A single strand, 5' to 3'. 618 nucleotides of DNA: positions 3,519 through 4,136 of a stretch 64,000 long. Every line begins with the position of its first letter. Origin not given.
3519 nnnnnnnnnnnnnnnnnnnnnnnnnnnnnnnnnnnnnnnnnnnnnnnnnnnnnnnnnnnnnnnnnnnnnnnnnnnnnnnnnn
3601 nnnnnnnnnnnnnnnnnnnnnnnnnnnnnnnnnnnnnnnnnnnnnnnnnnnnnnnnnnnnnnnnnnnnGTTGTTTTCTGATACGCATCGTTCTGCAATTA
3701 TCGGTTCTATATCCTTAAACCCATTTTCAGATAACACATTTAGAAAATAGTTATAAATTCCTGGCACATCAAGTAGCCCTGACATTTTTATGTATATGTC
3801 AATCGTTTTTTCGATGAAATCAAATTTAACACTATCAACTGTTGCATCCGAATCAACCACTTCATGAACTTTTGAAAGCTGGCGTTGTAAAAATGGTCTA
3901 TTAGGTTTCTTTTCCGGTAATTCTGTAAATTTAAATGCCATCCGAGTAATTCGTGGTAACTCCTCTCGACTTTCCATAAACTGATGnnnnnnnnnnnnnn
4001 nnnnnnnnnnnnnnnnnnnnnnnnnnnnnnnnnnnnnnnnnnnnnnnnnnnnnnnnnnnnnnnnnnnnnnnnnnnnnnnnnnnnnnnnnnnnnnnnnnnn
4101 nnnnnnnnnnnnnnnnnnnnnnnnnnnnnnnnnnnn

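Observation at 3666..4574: Cytoplasmic nucleoside 2-deoxyribosyltransferase-like (NDT/SLOG-type) domain protein with novel C-terminal domain, co-regulated with an SLH protein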

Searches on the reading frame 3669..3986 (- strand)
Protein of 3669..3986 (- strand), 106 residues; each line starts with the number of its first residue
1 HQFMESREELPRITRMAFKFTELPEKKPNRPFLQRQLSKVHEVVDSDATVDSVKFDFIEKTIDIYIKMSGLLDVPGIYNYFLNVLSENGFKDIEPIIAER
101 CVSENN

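Call 62: predict_structure(alignment_id=A4)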
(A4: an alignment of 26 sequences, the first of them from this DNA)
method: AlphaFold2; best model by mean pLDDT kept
length: 106 residues; sequences in the alignment: 26
mean_pLDDT: 83.8   pTM: 0.74
mean pLDDT of the five models: 83.8, 83.0, 82.8, 82.7, 82.6
residues with pLDDT >= 90: 68; 70-90: 21; 50-70: 3; < 50: 14
segments of 3 or more residues with pLDDT < 50: 1-6, 99-106
pLDDT, mean of each block of 10 residues (from residue 1): 50 91 87 95 95 94 94 91 94 77 37
secondary structure, 60 per line:
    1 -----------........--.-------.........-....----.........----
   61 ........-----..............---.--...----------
elements in order: E12-19 H30-38 H40-43 E48-56 E61-68 H74-87 E94-96

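Call 64: fold_search(model_id=the predicted structure, library=pdb)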
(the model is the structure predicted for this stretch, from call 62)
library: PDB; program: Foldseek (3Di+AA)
matches with E <= 10: 1492; with E <= 0.001: 0
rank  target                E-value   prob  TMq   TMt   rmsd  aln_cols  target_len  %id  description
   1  7sa9_A                2.0e-02  0.77  0.35  0.32   6.1        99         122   14  Human MUC16 SEA5 Domain (released 2022-03-23)
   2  7bfe_C                2.3e-02  0.92  0.39  0.45   5.0        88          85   15  Circular permutant of ribosomal protein S6, P54-55 truncated, L21A mutant. (released 2022-07-13)
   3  9du5_C                2.6e-02  0.82  0.36  0.12   5.7        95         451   14  Cryo-EM structure of phosphoglucomutase from Thermococcus kodakarensis (released 2025-04-16)
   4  7bfe_A                2.7e-02  0.97  0.45  0.54   4.4        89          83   16  Circular permutant of ribosomal protein S6, P54-55 truncated, L21A mutant. (released 2022-07-13)
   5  1afi_MODEL_1_A        2.9e-02  0.99  0.44  0.59   3.5        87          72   11  STRUCTURE OF THE REDUCED FORM OF MERP, THE PERIPLASMIC PROTEIN FROM THE BACTERIAL MERCURY DETOXIFICATION SYSTE (released 1997-07-23)
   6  1wqa_A                2.9e-02  0.82  0.36  0.12   5.7        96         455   14  Crystal Structure of Pyrococcus horikoshii phosphomannomutase/phosphoglucomutase complexed with Mg2+ (released 2005-10-04)
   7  4pww                  3.1e-02  0.96  0.45  0.52   6.3        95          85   14  Crystal Structure of Engineered Protein. Northeast Structural Genomics Consortium Target OR494. (released 2014-04-09)
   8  6lxg_MODEL_1_A        3.5e-02  0.82  0.38  0.45   5.4        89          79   10  NMR solution structure of regulatory ACT domain of the Mycobacterium tuberculosis Rel protein (released 2020-11-04)
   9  7bfe_D                4.0e-02  0.94  0.43  0.50   4.5        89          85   17  Circular permutant of ribosomal protein S6, P54-55 truncated, L21A mutant. (released 2022-07-13)
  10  7bff_E                4.0e-02  0.80  0.37  0.43   5.2        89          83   15  Circular permutant of ribosomal protein S6, P54-55 truncated, I25A mutant. (released 2022-07-13)
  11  1q8b                  4.0e-02  0.72  0.35  0.38   6.0        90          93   10  Structural Genomics, protein YJCS (released 2004-03-30)
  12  3ibw_A                4.2e-02  0.91  0.40  0.49   5.3        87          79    9  Crystal Structure of the ACT domain from GTP pyrophosphokinase of Chlorobium tepidum. Northeast Structural Genomics Co (released 2009-07-28)
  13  7of4_f                4.2e-02  0.47  0.31  0.31  10.8       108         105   13  Structure of mature human mitochondrial ribosome large subunit in complex with GTPBP6 (PTC conformation 1). (released 2021-06-09)
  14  8vm1_A                4.8e-02  0.66  0.35  0.24   6.7       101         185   14  Structural Elucidation of the Mesothelin Mucin16 CA125 Interaction (released 2024-09-04)
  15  7bfg_A                5.1e-02  0.84  0.39  0.45   4.9        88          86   15  Circular permutant of ribosomal protein S6, P54-55 truncated, V37A mutant. (released 2022-07-13)
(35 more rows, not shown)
